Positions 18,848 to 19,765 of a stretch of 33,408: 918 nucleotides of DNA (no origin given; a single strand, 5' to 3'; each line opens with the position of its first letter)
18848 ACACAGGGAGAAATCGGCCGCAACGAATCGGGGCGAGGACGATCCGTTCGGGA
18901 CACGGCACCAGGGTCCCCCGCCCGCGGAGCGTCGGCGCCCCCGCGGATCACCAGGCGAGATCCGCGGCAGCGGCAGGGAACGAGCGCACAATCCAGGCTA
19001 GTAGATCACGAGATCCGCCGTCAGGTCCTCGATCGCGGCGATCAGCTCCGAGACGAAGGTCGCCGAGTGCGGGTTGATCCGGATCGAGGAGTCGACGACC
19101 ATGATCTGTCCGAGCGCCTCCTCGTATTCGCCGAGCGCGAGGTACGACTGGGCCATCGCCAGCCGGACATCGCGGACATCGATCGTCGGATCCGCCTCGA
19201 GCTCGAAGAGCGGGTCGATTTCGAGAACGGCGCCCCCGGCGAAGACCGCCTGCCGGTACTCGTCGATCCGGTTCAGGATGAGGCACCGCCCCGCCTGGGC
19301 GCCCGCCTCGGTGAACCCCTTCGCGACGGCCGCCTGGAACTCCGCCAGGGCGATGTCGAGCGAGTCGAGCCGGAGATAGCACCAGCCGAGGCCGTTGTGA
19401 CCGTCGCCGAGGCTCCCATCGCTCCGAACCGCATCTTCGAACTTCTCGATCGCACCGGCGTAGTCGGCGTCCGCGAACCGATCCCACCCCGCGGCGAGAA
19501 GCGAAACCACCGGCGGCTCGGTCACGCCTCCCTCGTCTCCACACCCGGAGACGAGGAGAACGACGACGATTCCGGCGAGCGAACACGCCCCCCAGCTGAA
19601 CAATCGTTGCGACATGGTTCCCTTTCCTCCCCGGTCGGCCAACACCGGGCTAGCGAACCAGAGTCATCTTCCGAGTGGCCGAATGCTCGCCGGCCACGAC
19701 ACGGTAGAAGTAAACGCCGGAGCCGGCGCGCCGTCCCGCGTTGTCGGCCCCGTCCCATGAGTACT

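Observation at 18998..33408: A 14-kb island of exported proteins (three T9SS cargo proteins plus three lipoprotein-like proteins) with no assignable catalytic function: a candidate undescribed cell-surface system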

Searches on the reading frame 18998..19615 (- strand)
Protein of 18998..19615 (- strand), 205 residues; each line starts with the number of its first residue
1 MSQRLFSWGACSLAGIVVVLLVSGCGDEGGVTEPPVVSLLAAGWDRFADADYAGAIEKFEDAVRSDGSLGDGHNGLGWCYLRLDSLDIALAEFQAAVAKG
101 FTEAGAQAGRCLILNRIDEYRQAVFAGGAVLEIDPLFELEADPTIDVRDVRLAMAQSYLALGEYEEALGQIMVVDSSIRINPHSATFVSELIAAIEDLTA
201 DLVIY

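Call 5: search_protein_families(library=pfam, proteins=[window:18998-19615:-], max_evalue=0.01)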
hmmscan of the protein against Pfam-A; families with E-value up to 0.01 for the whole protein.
window:18998-19615:- (205 aa): 8 families
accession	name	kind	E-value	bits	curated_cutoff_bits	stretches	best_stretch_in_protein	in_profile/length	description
PF07719.23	TPR_2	-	3.9e-08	33.2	27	0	71-98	2-29/34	Tetratricopeptide repeat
PF14559.12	TPR_19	-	3.4e-07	30.9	25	0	47-101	2-56/68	Tetratricopeptide repeat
PF13432.12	TPR_16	-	1.3e-06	29.2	32.7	1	40-99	1-60/65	Tetratricopeptide repeat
PF00515.34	TPR_1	-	0.00035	20.7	27.8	0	154-168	7-21/34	Tetratricopeptide repeat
PF13424.12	TPR_12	-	0.0016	19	30.1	0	152-168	49-65/77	Tetratricopeptide repeat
PF13428.12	TPR_14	-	0.004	18.1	23.5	0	149-168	2-21/44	Tetratricopeptide repeat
PF13181.12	TPR_8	-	0.0068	16.9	25.7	0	152-167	5-20/34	Tetratricopeptide repeat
PF13431.12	TPR_17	-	0.0078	16.9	24.4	0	59-90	2-33/34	Tetratricopeptide repeat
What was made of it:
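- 18998..19615 (-): g5: small TPR lipoprotein starting 34 nt after g4. TPR_2 33.2 bits (cutoff 27), TPR_19 30.9 bits (cutoff 25) (call 5).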

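Call 6: search_protein_families(library=ncbifam, proteins=[window:18998-19615:-], max_evalue=0.01)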
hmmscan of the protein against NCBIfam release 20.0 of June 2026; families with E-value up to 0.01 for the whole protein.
window:18998-19615:- (205 aa): 2 families
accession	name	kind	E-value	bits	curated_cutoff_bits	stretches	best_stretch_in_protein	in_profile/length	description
TIGR02521.1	type_IV_pilW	equivalog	0.00042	19.9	154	0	47-98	42-93/234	type IV pilus biogenesis/stability protein PilW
TIGR02917.1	PEP_TPR_lipo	equivalog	0.0066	14.3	312.2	0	13-104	4-90/899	XrtA/PEP-CTERM system TPR-repeat protein PrsT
